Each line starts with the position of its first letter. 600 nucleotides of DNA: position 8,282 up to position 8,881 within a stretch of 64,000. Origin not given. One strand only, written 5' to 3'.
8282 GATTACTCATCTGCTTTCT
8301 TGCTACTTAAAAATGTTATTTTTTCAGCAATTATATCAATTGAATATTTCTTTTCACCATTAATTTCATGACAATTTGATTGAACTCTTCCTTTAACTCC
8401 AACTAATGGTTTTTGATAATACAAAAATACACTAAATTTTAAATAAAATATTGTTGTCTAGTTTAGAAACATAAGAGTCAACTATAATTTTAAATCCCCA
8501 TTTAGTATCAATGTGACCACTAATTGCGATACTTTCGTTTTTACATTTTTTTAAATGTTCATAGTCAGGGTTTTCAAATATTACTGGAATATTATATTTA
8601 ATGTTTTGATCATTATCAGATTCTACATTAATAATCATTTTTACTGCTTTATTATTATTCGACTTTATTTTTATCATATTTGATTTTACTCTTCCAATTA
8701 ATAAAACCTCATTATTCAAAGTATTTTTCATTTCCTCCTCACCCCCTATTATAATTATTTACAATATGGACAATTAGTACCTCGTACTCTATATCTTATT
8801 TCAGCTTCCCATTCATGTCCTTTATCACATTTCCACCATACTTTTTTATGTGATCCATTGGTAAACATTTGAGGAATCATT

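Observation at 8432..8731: A minimal 99-aa SSB-like OB-fold protein is carried by the same cassette that disrupts the host ssbB-like gene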

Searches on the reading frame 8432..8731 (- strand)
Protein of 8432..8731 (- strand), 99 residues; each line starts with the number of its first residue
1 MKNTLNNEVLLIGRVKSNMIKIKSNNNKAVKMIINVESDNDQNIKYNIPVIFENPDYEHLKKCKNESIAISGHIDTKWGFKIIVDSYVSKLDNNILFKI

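Call 3: search_protein_families(library=pfam, proteins=[window:8432-8731:-], max_evalue=1)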
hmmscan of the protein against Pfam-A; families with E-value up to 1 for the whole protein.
window:8432-8731:- (99 aa): 3 families
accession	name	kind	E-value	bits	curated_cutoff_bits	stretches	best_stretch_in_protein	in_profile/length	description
PF11726.14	YagK_YfjJ_C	-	0.0068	16.8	25.8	1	25-80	53-108/170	YagK/YfjJ C-terminal domain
PF10042.14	DUF2278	-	0.033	14.5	25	1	18-67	30-80/206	Uncharacterized conserved protein (DUF2278)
PF14140.11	YpzI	-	0.07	13.3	27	1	35-47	15-27/42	YpzI-like protein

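Call 6: find_homologous_proteins(query=window:8435-8731:-, max_evalue=0.01)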
Query window:8435-8731:- (99 aa): 1 proteins with E <= 0.01 among 4 candidates.
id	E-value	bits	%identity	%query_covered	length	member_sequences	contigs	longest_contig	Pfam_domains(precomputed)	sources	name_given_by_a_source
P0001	8.7e-56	204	100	100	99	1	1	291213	-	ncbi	-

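Call 7: search_protein_families(library=phrogs, proteins=[window:8435-8731:-], max_evalue=0.1)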
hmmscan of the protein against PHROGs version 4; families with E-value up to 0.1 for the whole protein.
window:8435-8731:- (99 aa): 3 families
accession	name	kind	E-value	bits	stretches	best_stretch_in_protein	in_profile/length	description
phrog_3183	-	unknown function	0.017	16.6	1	32-75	1-43/80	-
phrog_10173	-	unknown function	0.021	15.5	1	22-69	39-86/132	-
phrog_2367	-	unknown function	0.069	13.5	1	2-89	9-89/326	-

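Call 8: search_protein_families(library=padloc, proteins=[window:8435-8731:-], max_evalue=0.1)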
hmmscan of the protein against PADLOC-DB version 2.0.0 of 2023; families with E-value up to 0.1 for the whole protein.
window:8435-8731:- (99 aa): 0 families

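Call 10: find_encoding_contigs(protein=P0001, flank=10000, max_places=6)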
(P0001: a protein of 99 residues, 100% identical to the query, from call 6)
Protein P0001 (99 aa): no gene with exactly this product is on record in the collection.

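Call 13: search_solved_structures(query=window:8435-8731:-, max_evalue=10, show_alignments=2)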
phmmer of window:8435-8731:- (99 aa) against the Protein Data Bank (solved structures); distinct sequences matched with E-value up to 10: 1.
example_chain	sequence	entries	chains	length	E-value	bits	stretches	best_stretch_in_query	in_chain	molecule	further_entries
8i3f_B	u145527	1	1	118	0.38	14.3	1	4-44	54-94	RCO1 isoform 1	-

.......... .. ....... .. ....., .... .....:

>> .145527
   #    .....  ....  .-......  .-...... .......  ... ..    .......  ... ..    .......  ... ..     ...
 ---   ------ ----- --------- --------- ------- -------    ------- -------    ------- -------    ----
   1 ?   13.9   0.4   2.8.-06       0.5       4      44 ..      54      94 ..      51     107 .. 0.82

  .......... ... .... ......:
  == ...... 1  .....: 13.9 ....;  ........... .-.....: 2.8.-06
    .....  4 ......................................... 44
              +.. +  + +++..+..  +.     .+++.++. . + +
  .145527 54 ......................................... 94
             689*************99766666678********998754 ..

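Call 14: search_protein_families(library=ncbifam, proteins=[window:8435-8731:-], max_evalue=0.1)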
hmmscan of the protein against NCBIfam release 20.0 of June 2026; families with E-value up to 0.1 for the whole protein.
window:8435-8731:- (99 aa): 0 families

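Call 15: predict_structure(protein=window:8435-8731:-)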
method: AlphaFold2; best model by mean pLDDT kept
length: 99 residues; sequences in the alignment: 1
mean_pLDDT: 53.7   pTM: 0.49
mean pLDDT of the five models: 53.7, 38.0, 37.4, 36.2, 32.5
residues with pLDDT >= 90: 0; 70-90: 23; 50-70: 34; < 50: 42
segments of 3 or more residues with pLDDT < 50: 1-29, 92-99
pLDDT, mean of each block of 10 residues (from residue 1): 34 39 41 52 56 72 64 69 71 37
secondary structure, 60 per line:
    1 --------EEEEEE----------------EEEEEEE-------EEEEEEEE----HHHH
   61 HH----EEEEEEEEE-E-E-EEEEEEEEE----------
elements in order: E9-14 E31-37 E45-52 H57-62 E67-75 E81-89

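Call 21: fold_search(model_id=the predicted structure, library=pdb)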
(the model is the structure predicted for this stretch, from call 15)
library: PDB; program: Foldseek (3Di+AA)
matches with E <= 10: 798; with E <= 0.001: 0
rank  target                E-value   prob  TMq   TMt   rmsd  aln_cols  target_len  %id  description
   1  5yyu_C                4.7e-03  1.00  0.45  0.44   6.0       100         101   19  Crystal structure of Staphylococcus aureus single-stranded DNA-binding protein SsbB (released 2018-08-15)
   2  7dep_B                6.0e-03  1.00  0.49  0.48   5.3        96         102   20  S. aureus SsbB with 5-FU (released 2020-12-23)
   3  7d8j_B                6.3e-03  1.00  0.54  0.55   4.7        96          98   19  S. aureus SsbB with 5-FU (released 2020-12-23)
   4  1ue7_D                6.7e-03  1.00  0.57  0.59   4.0        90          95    8  Crystal structure of the single-stranded dna-binding protein from mycobacterium tuberculosis (released 2004-02-10)
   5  6cqo_A                6.7e-03  1.00  0.53  0.55   3.7        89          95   11  Crystal Structure of mitochondrial single-stranded DNA binding proteins from S. cerevisiae (SeMet Labeled), Rim1 (Form (released 2018-05-30)
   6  6rup_B                7.1e-03  1.00  0.49  0.46   5.3        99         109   18  Human mitochondrial single-stranded DNA binding protein, SSBP1, at 2.1 A resolution - elucidated sequence (released 2019-10-09)
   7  6cqo_H                7.6e-03  1.00  0.53  0.56   3.6        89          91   11  Crystal Structure of mitochondrial single-stranded DNA binding proteins from S. cerevisiae (SeMet Labeled), Rim1 (Form (released 2018-05-30)
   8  5yyu_D                7.6e-03  1.00  0.53  0.58   4.0        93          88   17  Crystal structure of Staphylococcus aureus single-stranded DNA-binding protein SsbB (released 2018-08-15)
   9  8uzt_B                7.6e-03  1.00  0.50  0.50   4.8        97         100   18  Mitochondrial single-stranded binding protein bound to DNA (released 2024-08-21)
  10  5yyu_A                9.7e-03  0.99  0.49  0.46   6.4       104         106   20  Crystal structure of Staphylococcus aureus single-stranded DNA-binding protein SsbB (released 2018-08-15)
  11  5hgq_C                9.7e-03  0.99  0.47  0.12   5.8       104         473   15  Loa loa Lysyl-tRNA synthetase in complex with Cladosporin. (released 2016-10-26)
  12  6cqm_E                1.2e-02  1.00  0.59  0.61   3.4        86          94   15  Crystal Structure of mitochondrial single-stranded DNA binding proteins from S. cerevisiae, Rim1 (Form2) (released 2018-05-30)
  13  4gs3                  1.2e-02  1.00  0.56  0.61   4.6        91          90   18  Dimeric structure of the N-terminal domain of PriB protein from Thermoanaerobacter tencongensis solved ab initio (released 2012-09-19)
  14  5hgq_B                1.2e-02  0.99  0.49  0.12   6.0       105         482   14  Loa loa Lysyl-tRNA synthetase in complex with Cladosporin. (released 2016-10-26)
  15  7dep_A                1.2e-02  0.99  0.50  0.50   5.6       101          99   19  S. aureus SsbB with 5-FU (released 2020-12-23)
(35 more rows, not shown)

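Call 24: search_protein_representatives(protein=window:8435-8731:-)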
Query: 99 residues. Proteins with E-value up to 0.001 (for the whole library): 14; up to 1e-10: 4; up to 1e-30: 1. The best 14 are listed.
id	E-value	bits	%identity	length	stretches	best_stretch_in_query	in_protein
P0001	2.8e-56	203.6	100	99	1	1-99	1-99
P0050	7.2e-21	90.3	44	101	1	3-97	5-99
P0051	1.2e-16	76.7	48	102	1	1-97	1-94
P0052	3.4e-16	75.3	43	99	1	3-98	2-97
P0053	3.6e-09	52.8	35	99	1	4-86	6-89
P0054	5.2e-09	52.3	36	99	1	4-86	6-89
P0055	8.8e-09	51.6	41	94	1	5-87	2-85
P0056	7.0e-08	48.7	31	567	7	53-93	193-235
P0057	3.3e-06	43.4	34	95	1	4-88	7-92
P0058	2.1e-05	40.8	33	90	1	2-86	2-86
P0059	1.2e-04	38.3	36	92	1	2-86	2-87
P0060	2.2e-04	37.5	33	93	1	4-87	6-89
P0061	3.7e-04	36.8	33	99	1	6-90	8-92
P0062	8.9e-04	35.6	49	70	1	3-56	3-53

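Call 27: find_homologous_proteins(query=A1, max_evalue=0.01)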
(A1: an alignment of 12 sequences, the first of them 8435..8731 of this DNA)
Query A1 (12 sequences) (99 aa, profile of the alignment): 116 proteins with E <= 0.01 among 398 candidates.
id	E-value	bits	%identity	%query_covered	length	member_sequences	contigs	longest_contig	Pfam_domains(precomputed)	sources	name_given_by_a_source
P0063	2.0e-34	135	38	82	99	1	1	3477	-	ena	-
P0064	6.7e-34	133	36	83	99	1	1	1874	-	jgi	-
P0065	7.3e-34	133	37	82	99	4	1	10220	-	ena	-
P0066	8.0e-34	133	37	82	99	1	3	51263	-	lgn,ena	-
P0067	1.1e-33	133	37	82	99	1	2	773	-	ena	-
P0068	1.2e-33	133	41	82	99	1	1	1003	-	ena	-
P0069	1.5e-33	132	40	83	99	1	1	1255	-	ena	-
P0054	1.8e-33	132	37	82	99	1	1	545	-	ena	-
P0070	2.5e-33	132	39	82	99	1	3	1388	-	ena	-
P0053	4.9e-33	131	35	82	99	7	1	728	-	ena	-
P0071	5.0e-33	131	37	82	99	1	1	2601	-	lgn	-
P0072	5.0e-33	131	38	82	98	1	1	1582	-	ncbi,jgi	jgi:hypothetical protein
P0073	6.8e-33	130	45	82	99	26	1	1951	-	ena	-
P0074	7.8e-33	130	39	82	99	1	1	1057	-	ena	-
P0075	9.1e-33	130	39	82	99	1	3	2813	-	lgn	-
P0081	3.7e-32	128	37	82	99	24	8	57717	-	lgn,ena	-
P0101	2.0e-31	125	37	81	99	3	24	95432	-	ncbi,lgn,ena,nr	ncbi:MAG: hypothetical protein IKD74_01775 [Clostridia bacterium]|nr:hypothetical protein [Clostridi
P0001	1.3e-30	123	100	100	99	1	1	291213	-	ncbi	-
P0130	6.5e-29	117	35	82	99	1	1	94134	-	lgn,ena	-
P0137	8.9e-27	111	46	82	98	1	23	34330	-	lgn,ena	-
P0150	5.9e-23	98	30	82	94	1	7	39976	-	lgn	-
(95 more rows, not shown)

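Call 28: search_solved_structures(query=A1, max_evalue=10, show_alignments=3)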
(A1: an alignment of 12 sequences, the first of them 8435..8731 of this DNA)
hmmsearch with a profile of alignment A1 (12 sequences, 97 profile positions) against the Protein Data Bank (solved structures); distinct sequences matched with E-value up to 10: 0.

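Call 30: find_encoding_contigs(protein=P0101, flank=6000, max_places=4)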
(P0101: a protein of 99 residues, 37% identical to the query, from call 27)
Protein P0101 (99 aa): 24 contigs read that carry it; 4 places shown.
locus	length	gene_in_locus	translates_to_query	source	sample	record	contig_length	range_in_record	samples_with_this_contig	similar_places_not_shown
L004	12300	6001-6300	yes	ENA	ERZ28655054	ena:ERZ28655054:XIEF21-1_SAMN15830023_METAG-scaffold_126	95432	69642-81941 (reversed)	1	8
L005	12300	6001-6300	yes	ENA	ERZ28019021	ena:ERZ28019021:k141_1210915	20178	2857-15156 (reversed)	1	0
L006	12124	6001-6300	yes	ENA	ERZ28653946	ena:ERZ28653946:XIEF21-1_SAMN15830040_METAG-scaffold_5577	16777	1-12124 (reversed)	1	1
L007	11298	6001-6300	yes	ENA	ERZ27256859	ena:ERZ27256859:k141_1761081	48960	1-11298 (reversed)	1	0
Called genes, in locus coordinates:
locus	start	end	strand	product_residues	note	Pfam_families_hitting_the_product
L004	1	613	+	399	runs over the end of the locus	PF03432:Relaxase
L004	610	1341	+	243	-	PF12687:DUF3801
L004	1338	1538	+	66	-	-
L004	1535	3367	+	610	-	PF02534:T4SS-DNA_transf, PF10412:TrwB_AAD_bind, PF12696:TraG-D_C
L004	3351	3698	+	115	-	-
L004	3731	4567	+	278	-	PF19478:TrbL_2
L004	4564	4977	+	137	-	-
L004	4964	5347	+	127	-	PF12957:DUF3846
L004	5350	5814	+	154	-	-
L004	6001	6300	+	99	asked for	-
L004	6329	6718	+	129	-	PF12666:PrgI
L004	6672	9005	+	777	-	PF01935:DUF87, PF12846:AAA_10 (weak), PF19044:P-loop_TraG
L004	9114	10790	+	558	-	-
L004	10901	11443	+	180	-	-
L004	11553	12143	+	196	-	-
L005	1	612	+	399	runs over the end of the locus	PF03432:Relaxase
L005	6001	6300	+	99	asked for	-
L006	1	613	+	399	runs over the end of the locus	PF03432:Relaxase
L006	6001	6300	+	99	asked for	-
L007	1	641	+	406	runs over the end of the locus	PF03432:Relaxase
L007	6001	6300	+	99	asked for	-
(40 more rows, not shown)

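Call 31: find_encoding_contigs(protein=P0130, flank=6000, max_places=3)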
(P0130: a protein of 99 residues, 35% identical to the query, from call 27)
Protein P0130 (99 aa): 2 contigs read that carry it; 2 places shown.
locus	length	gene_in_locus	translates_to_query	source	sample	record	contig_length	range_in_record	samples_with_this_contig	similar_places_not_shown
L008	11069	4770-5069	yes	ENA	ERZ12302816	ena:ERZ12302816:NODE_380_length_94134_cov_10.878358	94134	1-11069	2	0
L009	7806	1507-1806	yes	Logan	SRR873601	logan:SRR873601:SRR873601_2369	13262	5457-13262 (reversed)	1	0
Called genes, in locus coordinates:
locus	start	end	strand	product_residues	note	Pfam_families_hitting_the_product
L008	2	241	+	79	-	?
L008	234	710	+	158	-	-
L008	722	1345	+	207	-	-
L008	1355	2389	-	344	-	-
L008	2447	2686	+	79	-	-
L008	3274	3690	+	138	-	PF17761:DUF1016_N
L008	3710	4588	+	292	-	PF14338:Mrr_N, PF04471:Mrr_cat, PF22722:NA-iREase1, PF13156:Mrr_cat_2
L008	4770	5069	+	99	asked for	-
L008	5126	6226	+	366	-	PF14281:PDDEXK_4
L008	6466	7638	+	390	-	-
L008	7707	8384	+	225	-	-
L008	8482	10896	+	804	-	PF00270:DEAD, PF04851:ResIII, PF18766:SWI2_SNF2, PF00271:Helicase_C (weak), PF08463:EcoEI_R_C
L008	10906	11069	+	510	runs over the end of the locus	PF12161:HsdM_N (weak), PF05175:MTS (faint), PF02384:N6_Mtase, PF07669:Eco57I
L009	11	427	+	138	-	PF17761:DUF1016_N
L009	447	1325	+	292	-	PF14338:Mrr_N, PF04471:Mrr_cat, PF22722:NA-iREase1, PF13156:Mrr_cat_2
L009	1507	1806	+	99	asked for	-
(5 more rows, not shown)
